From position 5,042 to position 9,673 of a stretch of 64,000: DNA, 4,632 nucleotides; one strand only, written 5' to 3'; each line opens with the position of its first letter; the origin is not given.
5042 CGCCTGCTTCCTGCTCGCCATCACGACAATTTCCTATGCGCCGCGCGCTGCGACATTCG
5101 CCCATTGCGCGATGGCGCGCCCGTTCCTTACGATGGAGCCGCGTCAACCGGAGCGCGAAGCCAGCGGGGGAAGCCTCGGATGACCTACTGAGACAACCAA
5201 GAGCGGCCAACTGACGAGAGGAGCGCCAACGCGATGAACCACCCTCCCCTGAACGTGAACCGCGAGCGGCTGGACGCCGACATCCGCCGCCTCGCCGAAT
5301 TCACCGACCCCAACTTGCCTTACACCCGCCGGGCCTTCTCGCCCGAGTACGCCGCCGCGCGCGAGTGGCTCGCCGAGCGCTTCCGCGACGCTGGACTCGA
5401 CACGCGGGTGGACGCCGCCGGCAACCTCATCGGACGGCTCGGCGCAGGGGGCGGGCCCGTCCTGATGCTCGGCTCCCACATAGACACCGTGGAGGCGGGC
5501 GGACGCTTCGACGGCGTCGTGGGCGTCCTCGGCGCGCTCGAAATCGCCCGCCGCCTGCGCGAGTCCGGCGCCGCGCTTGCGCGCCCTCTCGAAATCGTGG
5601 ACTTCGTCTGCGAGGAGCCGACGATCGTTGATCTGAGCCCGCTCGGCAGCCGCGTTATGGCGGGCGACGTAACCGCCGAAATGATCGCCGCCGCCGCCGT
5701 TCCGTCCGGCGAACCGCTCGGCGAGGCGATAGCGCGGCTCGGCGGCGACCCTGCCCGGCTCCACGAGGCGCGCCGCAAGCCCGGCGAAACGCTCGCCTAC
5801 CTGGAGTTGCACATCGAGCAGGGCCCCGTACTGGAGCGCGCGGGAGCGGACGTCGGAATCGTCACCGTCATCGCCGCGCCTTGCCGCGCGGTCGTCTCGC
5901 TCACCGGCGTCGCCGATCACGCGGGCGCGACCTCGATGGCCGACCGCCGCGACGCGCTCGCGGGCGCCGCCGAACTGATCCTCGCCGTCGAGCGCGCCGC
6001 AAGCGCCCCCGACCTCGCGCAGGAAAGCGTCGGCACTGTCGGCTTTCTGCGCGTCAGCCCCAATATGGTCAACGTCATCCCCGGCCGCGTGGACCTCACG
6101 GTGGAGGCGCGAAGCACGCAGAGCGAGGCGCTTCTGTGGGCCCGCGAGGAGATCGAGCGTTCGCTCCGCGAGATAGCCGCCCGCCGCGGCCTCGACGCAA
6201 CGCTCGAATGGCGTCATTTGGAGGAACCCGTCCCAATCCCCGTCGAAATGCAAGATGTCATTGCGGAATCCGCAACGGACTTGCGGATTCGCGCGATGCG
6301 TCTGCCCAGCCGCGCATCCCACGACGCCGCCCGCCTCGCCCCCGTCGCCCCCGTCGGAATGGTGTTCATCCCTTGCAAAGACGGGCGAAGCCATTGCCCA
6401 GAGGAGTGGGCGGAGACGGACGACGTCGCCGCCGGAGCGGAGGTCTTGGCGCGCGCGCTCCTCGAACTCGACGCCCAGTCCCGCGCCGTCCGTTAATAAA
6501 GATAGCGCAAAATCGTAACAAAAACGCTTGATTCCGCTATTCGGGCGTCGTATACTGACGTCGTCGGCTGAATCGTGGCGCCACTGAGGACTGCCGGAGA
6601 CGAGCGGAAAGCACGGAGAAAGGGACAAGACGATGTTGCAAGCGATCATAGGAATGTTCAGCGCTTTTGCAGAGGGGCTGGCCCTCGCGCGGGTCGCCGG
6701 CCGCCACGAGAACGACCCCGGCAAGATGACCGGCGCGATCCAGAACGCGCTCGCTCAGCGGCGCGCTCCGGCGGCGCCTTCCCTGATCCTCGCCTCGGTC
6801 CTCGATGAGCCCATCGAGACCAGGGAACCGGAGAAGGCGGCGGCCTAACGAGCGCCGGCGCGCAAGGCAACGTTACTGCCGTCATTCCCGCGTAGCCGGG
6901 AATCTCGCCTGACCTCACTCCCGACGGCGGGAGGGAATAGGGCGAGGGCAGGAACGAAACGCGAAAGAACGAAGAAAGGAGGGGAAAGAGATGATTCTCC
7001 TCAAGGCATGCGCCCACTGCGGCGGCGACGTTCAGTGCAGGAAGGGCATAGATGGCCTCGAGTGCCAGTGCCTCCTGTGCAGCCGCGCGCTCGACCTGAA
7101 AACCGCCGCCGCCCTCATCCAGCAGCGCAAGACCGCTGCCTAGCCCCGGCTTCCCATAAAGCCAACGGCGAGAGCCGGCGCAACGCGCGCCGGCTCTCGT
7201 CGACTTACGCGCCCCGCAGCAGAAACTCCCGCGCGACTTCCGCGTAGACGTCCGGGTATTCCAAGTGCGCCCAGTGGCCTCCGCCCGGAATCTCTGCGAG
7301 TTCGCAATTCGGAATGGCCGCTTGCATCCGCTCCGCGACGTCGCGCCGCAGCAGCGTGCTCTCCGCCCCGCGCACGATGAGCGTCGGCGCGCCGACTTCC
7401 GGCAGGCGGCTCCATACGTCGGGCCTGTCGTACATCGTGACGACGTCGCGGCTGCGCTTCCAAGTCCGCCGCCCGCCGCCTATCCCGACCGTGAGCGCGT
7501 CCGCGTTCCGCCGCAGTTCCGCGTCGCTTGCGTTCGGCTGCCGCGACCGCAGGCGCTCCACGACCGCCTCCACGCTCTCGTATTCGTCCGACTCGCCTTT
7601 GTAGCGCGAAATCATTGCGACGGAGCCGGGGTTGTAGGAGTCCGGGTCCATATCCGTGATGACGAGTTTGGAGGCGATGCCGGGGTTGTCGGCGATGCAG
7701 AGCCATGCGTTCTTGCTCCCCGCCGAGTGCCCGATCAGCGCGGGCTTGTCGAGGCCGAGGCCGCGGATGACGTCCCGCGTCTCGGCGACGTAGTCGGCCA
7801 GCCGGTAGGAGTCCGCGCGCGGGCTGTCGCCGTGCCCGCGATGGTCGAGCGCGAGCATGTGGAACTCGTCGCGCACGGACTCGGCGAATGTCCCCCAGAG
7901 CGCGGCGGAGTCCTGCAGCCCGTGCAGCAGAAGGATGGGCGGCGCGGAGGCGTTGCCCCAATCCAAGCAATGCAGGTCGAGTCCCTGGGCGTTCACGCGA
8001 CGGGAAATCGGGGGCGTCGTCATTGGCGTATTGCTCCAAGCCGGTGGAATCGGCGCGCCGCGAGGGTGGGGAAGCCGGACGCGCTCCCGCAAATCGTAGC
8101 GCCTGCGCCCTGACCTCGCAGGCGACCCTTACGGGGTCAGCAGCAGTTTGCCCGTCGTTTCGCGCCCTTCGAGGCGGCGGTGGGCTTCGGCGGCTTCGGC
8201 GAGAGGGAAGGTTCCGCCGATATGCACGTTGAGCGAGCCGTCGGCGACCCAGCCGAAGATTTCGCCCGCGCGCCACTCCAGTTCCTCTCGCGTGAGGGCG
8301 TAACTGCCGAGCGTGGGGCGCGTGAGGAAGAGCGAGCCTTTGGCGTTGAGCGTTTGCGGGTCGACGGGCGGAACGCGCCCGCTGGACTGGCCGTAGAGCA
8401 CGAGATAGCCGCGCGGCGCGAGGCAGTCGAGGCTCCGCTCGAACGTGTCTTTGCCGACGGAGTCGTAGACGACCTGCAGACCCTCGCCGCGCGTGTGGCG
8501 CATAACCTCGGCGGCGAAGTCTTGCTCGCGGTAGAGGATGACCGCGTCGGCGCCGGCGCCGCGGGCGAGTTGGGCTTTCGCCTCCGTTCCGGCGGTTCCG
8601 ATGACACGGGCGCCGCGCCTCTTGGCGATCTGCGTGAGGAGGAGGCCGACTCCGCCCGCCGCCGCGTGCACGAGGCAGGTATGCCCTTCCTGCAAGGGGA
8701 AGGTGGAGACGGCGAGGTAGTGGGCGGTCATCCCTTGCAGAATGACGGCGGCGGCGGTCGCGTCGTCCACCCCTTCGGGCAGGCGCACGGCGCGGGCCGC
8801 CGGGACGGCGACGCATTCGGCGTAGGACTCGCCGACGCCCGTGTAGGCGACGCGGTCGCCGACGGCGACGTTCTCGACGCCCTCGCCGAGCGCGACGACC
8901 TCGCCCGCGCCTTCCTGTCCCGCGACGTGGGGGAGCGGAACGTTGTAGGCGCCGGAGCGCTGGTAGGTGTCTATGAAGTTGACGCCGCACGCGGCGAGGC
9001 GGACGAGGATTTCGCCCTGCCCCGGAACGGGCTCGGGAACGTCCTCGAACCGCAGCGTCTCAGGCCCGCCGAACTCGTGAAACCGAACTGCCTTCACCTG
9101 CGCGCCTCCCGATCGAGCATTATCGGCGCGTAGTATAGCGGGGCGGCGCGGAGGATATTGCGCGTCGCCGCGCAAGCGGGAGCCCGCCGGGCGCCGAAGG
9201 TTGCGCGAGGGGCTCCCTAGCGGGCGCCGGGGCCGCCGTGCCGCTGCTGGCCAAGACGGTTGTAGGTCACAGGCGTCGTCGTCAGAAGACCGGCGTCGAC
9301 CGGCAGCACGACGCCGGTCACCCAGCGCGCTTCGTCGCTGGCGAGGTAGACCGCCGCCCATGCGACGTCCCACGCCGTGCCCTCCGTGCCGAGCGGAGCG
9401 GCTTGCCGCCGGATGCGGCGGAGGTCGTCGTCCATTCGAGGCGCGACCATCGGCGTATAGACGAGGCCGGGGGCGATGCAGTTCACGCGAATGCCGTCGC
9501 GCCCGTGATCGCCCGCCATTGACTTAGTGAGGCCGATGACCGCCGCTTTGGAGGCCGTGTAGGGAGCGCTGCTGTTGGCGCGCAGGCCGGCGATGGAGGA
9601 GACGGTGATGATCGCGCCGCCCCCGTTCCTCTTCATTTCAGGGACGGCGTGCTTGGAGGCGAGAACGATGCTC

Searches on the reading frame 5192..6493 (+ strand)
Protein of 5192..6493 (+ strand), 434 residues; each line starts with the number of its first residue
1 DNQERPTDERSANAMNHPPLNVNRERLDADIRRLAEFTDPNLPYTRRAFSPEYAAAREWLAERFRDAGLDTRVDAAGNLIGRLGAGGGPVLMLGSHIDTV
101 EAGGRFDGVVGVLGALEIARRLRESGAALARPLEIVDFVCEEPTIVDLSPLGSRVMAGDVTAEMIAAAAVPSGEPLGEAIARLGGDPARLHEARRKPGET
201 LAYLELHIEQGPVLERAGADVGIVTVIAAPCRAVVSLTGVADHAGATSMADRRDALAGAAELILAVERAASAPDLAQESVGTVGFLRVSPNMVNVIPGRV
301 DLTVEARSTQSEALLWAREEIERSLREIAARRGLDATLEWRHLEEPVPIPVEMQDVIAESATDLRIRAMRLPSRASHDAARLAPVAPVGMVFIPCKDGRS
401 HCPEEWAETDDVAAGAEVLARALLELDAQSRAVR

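Call 26: search_protein_families(library=pfam, proteins=[window:5192-6493:+], max_evalue=0.00001)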
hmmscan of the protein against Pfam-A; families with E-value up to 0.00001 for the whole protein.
window:5192-6493:+ (434 aa): 2 families
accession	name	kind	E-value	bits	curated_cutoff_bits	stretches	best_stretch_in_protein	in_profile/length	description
PF01546.33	Peptidase_M20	-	4e-23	82.8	24.6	1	92-424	1-205/206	Peptidase family M20/M25/M40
PF04389.22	Peptidase_M28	-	1.5e-06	28.5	21.3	1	78-157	1-77/193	Peptidase family M28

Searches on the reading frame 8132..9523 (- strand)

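Call 26: search_protein_families(library=pfam, proteins=[window:8132-9523:-], max_evalue=0.00001)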
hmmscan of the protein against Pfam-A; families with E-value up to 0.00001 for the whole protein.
window:8132-9523:- (464 aa): 3 families
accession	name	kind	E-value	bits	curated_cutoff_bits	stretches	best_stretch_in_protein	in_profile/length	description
PF00107.32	ADH_zinc_N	-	3.7e-26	92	31.8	1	291-395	1-105/129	Zinc-binding dehydrogenase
PF13602.12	ADH_zinc_N_2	-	2.3e-24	87.2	27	1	324-462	2-134/134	Zinc-binding dehydrogenase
PF08240.17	ADH_N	-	5.3e-17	62.4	23.5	1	168-250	1-104/104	Alcohol dehydrogenase GroES-like domain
